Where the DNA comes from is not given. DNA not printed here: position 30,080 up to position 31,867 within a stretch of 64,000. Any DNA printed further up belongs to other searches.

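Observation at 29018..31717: Adjacent lipoprotein versions of a C26 gamma-glutamyl hydrolase and a 495-aa glutamate racemase homolog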

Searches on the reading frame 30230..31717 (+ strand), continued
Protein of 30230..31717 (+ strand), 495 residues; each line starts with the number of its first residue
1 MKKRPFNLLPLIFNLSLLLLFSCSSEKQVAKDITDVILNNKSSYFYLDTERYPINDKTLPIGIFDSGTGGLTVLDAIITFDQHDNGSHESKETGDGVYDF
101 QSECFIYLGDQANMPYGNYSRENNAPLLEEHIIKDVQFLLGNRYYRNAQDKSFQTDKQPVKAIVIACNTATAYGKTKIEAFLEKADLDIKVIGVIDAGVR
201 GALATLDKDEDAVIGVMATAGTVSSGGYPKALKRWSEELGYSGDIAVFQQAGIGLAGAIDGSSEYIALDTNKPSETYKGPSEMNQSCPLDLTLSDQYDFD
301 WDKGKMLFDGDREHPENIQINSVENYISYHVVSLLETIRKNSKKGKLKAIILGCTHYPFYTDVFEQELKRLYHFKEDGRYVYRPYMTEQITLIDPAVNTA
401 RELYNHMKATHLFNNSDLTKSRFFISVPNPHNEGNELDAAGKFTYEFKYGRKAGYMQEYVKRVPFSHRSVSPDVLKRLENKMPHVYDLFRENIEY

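Call 41: fold_search(model_id=the predicted structure, library=pdb)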
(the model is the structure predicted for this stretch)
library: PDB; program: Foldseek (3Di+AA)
matches with E <= 10: 1023; with E <= 0.001: 46
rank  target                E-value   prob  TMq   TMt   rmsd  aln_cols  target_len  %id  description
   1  2gzm_A                7.8e-17  1.00  0.41  0.73   4.5       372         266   22  Crystal Structure of the Glutamate Racemase from Bacillus anthracis (released 2007-05-29)
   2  2gzm_B                1.9e-16  1.00  0.40  0.71   4.5       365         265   23  Crystal Structure of the Glutamate Racemase from Bacillus anthracis (released 2007-05-29)
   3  2dwu_B                2.2e-16  1.00  0.43  0.78   4.0       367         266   22  Crystal Structure of Glutamate Racemase Isoform RacE1 from Bacillus anthracis (released 2007-06-19)
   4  3hfr_A                2.8e-16  1.00  0.42  0.76   4.0       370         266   22  Crystal structure of glutamate racemase from Listeria monocytogenes (released 2009-06-09)
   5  1zuw_B                4.8e-16  1.00  0.40  0.75   4.7       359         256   22  Crystal structure of B.subtilis glutamate racemase (RacE) with D-Glu (released 2005-12-06)
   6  2dwu_A                6.1e-16  1.00  0.43  0.79   3.7       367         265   23  Crystal Structure of Glutamate Racemase Isoform RacE1 from Bacillus anthracis (released 2007-06-19)
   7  2jfq_A                6.1e-16  1.00  0.37  0.66   6.1       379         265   22  Crystal structure of Staphylococcus aureus glutamate racemase in complex with D- Glutamate (released 2007-07-03)
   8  1zuw_A                6.4e-16  1.00  0.42  0.79   4.6       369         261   22  Crystal structure of B.subtilis glutamate racemase (RacE) with D-Glu (released 2005-12-06)
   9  3isv_A                7.7e-16  1.00  0.42  0.76   4.3       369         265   23  Crystal structure of glutamate racemase from Listeria monocytogenes in complex with acetate ion (released 2009-09-22)
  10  1zuw_C                9.1e-16  1.00  0.41  0.74   3.9       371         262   20  Crystal structure of B.subtilis glutamate racemase (RacE) with D-Glu (released 2005-12-06)
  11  2vvt_A                2.3e-15  1.00  0.37  0.65   6.9       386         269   20  Glutamate Racemase (MurI) from E. faecalis in complex with a 9-Benzyl Purine inhibitor (released 2008-06-24)
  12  3out_A                2.8e-15  1.00  0.42  0.77   6.8       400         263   19  Crystal structure of glutamate racemase from Francisella tularensis subsp. tularensis SCHU S4 in complex with D-glutam (released 2010-09-29)
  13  5w16_A                2.9e-15  1.00  0.38  0.69   5.5       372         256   21  Crystal structure of glutamate racemase from Thermus thermophilus in complex with D-glutamate (released 2018-06-06)
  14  2vvt_B                2.9e-15  1.00  0.37  0.67   6.2       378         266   21  Glutamate Racemase (MurI) from E. faecalis in complex with a 9-Benzyl Purine inhibitor (released 2008-06-24)
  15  5hj7_B                3.1e-15  1.00  0.40  0.74   6.5       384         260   19  Glutamate Racemase Mycobacterium tuberculosis (MurI) with bound D-glutamate, 2.3 Angstrom resolution, X-ray diffractio (released 2016-05-25)
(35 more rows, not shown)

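Call 56: search_solved_structures(query=L037:8391-9956:+, max_evalue=0.00001, show_alignments=2)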
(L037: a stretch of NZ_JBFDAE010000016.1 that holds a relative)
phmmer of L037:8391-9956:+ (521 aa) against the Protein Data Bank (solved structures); distinct sequences matched with E-value up to 0.00001: 14.
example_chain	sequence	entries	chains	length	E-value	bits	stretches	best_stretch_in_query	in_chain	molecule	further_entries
1rjp_A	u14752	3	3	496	7.6e-55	189.8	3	141-299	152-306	D-aminoacylase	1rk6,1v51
1m7j_A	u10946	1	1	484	8.4e-55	189.6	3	141-299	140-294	D-aminoacylase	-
1rjq_A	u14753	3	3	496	6.1e-54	186.8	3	141-299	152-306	D-aminoacylase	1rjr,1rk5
1v4y_A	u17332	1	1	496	1.8e-53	185.2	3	141-299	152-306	D-aminoacylase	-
9g5m_A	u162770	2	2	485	4e-53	184.1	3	356-518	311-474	Amidohydrolase family protein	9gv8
3gip_A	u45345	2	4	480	1.2e-46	162.7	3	140-322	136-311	N-acyl-D-glutamate deacylase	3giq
9kb1_A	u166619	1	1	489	8.9e-43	150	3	128-299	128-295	PpOngB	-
9kb3_A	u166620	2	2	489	9.4e-42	146.6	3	127-299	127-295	Carbohydrate de-N-acetylated protein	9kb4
1k1d_A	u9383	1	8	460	6.5e-09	38.3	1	32-104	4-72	D-hydantoinase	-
1yny_A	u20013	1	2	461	1.1e-08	37.5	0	34-103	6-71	D-Hydantoinase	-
4kir_A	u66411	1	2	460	1.1e-08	37.4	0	35-103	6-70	D-hydantoinase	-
4kqn_A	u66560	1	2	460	1.9e-07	33.4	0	35-103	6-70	D-hydantoinase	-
3sfw_A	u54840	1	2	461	3.7e-07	32.5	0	33-105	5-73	Dihydropyrimidinase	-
1nfg_A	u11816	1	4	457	1.8e-06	30.2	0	30-95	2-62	D-hydantoinase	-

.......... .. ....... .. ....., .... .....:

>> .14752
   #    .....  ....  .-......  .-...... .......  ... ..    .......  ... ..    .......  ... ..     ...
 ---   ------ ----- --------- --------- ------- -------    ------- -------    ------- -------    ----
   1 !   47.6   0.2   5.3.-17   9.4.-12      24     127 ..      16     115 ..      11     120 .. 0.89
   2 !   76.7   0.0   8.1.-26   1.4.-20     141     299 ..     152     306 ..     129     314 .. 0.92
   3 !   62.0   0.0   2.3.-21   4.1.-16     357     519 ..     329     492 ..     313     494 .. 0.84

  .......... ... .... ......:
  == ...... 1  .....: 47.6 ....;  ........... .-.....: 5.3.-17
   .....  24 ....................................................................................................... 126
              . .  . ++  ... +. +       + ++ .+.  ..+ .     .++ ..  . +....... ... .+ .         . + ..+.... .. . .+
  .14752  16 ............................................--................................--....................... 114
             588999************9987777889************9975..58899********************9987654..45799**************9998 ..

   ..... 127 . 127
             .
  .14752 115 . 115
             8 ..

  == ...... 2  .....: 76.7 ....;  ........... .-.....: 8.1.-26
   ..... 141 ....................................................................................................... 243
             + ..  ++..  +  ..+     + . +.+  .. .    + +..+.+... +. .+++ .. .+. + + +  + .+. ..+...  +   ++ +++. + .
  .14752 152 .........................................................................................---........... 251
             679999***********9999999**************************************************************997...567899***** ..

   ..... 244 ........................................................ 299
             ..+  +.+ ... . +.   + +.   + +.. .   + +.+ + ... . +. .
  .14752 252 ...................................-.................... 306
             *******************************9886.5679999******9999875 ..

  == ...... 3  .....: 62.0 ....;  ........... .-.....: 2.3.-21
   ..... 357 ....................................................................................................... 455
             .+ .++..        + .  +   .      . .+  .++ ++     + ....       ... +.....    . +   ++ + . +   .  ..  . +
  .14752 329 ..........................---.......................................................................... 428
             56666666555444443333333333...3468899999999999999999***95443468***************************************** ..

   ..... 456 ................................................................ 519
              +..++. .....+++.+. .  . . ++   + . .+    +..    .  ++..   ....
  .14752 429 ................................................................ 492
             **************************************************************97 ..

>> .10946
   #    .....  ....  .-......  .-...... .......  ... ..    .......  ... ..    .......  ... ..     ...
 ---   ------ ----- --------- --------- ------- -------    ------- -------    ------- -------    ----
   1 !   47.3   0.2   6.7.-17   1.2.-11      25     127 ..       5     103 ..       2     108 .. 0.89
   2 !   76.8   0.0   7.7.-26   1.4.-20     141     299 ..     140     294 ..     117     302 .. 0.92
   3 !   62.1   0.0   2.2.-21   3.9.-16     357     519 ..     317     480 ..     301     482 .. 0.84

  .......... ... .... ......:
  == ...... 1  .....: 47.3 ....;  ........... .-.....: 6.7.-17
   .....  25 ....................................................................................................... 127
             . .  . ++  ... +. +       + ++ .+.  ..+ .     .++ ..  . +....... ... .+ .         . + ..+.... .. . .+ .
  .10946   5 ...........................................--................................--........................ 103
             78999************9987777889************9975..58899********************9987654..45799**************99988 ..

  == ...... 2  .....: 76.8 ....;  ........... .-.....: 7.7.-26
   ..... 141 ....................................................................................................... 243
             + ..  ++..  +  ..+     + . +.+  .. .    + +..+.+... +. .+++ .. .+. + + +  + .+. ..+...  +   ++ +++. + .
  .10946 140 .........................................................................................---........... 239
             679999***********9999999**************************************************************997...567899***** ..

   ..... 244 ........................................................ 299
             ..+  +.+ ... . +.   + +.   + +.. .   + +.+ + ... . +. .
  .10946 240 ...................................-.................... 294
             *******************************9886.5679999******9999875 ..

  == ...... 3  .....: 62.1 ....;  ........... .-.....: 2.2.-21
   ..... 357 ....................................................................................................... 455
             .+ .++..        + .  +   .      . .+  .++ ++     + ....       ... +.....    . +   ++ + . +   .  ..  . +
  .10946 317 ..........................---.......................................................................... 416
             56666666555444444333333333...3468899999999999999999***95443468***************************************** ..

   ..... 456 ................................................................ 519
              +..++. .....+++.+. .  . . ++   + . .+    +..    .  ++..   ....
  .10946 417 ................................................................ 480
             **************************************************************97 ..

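Call 81: search_protein_representatives(protein=window:30230-31717:+)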
Query: 495 residues. Proteins with E-value up to 0.001 (for the whole library): 2585; up to 1e-10: 422; up to 1e-30: 159. The best 150 are listed.
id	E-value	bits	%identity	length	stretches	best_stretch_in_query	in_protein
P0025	2.0e-184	630.3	59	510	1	17-491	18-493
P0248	4.8e-155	533.4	54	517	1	30-491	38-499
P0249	3.6e-142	491.0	50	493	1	21-490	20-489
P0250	1.3e-134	466.0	54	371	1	128-491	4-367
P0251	8.7e-134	463.3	48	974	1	37-490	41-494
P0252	4.7e-129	447.7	57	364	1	15-372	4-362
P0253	1.3e-125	436.3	48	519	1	56-489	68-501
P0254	1.5e-116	406.4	47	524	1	54-489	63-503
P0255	3.8e-116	405.1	47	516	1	40-489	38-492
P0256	4.5e-116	404.9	44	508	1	32-487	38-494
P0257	1.3e-115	403.4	44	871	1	20-486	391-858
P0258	7.4e-114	397.6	44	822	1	15-492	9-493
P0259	9.0e-110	384.1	44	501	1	33-492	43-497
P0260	1.1e-104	367.3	42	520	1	29-488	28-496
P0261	2.1e-104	366.4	46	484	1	57-491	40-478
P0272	1.5e-85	304.2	39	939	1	18-483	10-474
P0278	1.1e-77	278.2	40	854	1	45-457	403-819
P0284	1.9e-75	270.9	41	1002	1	45-486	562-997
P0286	3.5e-74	266.7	37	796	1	61-489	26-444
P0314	8.6e-60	219.3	42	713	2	56-262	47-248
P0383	2.7e-34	135.2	40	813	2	58-261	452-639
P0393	1.7e-33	132.5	45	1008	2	59-264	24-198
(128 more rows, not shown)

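Call 82: search_protein_families(library=pfam, proteins=[P0251, P0257, P0258, P0272, P0278, P0284, P0286, P0314, P0383, P0393], max_evalue=0.001)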
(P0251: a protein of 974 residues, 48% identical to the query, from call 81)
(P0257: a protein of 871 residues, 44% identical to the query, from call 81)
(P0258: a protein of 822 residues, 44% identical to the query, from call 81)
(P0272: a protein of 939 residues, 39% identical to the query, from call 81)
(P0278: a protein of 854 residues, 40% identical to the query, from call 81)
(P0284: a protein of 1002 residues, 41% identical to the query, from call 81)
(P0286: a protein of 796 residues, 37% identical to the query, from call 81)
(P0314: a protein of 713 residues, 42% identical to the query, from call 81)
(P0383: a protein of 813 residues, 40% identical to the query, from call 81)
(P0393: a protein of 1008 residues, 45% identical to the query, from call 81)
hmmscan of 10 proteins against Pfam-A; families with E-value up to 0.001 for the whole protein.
P0251 (974 aa): 2 families
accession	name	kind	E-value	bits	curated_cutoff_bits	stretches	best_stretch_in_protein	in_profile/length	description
PF00144.29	Beta-lactamase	-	5.1e-66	223.5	27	1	510-855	2-327/329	Beta-lactamase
PF01177.27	Asp_Glu_race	-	2.5e-09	37.7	31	1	159-239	65-133/211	Asp/Glu/Hydantoin racemase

P0257 (871 aa): 2 families
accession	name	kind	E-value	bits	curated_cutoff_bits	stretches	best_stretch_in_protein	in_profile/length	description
PF00144.29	Beta-lactamase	-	9.1e-41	140.5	27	1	52-371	2-311/329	Beta-lactamase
PF01177.27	Asp_Glu_race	-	5.9e-08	33.2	31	1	527-601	66-128/211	Asp/Glu/Hydantoin racemase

P0258 (822 aa): 2 families
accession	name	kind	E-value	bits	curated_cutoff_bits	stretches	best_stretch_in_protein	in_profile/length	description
PF14336.11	GLUCM-like_C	-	9.9e-62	209.5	27.9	1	509-807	1-290/291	D-glutamate cyclase-like, C-terminal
PF01177.27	Asp_Glu_race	-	1.8e-07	31.6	31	1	156-233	67-133/211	Asp/Glu/Hydantoin racemase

P0272 (939 aa): 2 families
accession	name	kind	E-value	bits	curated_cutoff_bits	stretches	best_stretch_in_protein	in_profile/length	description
PF03616.19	Glt_symporter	-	1.7e-16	60.4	26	1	513-860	11-344/368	Sodium/glutamate symporter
PF01177.27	Asp_Glu_race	-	2.6e-10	40.9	31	1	141-235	55-140/211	Asp/Glu/Hydantoin racemase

P0278 (854 aa): 2 families
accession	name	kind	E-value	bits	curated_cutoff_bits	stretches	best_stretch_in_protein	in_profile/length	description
PF00150.24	Cellulase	-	9.1e-15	55.3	23.5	1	72-285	17-200/272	Cellulase (glycosyl hydrolase family 5)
PF01177.27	Asp_Glu_race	-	1.1e-11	45.3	31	1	513-609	65-146/211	Asp/Glu/Hydantoin racemase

P0284 (1002 aa): 3 families
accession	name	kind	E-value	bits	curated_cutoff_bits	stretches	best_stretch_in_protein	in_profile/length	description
PF07969.17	Amidohydro_3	-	9.6e-29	101.6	29.7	1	79-509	2-470/472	Amidohydrolase family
PF01177.27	Asp_Glu_race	-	1.1e-12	48.6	31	1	676-774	65-149/211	Asp/Glu/Hydantoin racemase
PF01979.26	Amidohydro_1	-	2.9e-10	40.4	25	1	426-485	266-321/345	Amidohydrolase family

P0286 (796 aa): 4 families
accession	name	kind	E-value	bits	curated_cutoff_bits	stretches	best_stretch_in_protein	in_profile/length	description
PF01177.27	Asp_Glu_race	-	7.1e-12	46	31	1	121-196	66-131/211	Asp/Glu/Hydantoin racemase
PF09825.15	BPL_N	-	2e-08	33.9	24.2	1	481-536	36-92/283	Biotin-protein ligase, N terminal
PF01965.30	DJ-1_PfpI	-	0.00017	21.8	26.6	0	486-544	54-112/165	DJ-1/PfpI family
PF01174.25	SNO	-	0.00064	20.1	27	0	488-554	28-96/188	SNO glutamine amidotransferase family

P0314 (713 aa): 3 families
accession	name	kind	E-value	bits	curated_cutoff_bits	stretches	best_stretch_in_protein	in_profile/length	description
PF00768.25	Peptidase_S11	-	5.1e-41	141.1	27.6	2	564-690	119-238/239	D-alanyl-D-alanine carboxypeptidase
PF01177.27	Asp_Glu_race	-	3.6e-14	53.5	31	1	136-304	56-196/211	Asp/Glu/Hydantoin racemase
PF13354.11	Beta-lactamase2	-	1.5e-06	28.2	22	1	445-539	3-97/214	Beta-lactamase enzyme family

P0383 (813 aa): 2 families
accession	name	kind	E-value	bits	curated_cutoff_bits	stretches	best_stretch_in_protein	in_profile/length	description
PF01554.23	MatE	-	4.4e-23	82.2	24.9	2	20-161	4-143/161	MatE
PF01177.27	Asp_Glu_race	-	9.8e-14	52.1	31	1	524-703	56-209/211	Asp/Glu/Hydantoin racemase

P0393 (1008 aa): 1 family
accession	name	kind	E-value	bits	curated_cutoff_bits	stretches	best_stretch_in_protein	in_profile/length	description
PF01177.27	Asp_Glu_race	-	4.4e-13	49.9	31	1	79-256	56-205/211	Asp/Glu/Hydantoin racemase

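Call 86: list_cluster_members(proteins=[P0272, P0258, P0284, P0251, P0257, P0286])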
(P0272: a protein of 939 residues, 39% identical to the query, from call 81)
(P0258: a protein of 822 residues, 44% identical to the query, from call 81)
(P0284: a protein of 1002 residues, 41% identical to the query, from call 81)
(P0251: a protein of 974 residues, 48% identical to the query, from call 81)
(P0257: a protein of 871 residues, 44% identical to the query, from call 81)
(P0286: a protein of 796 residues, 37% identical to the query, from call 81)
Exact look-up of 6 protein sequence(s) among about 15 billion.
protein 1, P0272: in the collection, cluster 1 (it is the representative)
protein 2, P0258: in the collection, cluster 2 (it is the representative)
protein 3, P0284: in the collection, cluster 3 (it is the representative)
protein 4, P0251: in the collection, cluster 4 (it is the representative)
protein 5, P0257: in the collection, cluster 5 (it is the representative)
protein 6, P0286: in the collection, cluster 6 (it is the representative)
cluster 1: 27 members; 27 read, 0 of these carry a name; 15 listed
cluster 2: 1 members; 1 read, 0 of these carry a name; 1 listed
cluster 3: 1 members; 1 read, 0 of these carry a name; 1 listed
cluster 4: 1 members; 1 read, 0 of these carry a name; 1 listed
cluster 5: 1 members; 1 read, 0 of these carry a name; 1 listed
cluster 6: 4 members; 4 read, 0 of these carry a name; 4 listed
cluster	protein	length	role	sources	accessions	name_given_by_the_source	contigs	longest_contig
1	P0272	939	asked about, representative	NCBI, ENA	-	-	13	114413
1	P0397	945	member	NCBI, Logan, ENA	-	-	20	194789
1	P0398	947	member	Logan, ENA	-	-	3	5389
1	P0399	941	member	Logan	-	-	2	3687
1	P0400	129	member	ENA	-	-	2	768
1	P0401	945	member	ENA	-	-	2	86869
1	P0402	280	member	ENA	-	-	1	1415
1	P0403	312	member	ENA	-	-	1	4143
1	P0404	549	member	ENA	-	-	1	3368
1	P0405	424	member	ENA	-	-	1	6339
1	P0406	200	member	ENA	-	-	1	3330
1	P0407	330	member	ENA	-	-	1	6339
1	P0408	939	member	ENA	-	-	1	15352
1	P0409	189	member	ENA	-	-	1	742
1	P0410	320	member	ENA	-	-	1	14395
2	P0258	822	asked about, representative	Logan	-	-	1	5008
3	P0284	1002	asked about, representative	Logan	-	-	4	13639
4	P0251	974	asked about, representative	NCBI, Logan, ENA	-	-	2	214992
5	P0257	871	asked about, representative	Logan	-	-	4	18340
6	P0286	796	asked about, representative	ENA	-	-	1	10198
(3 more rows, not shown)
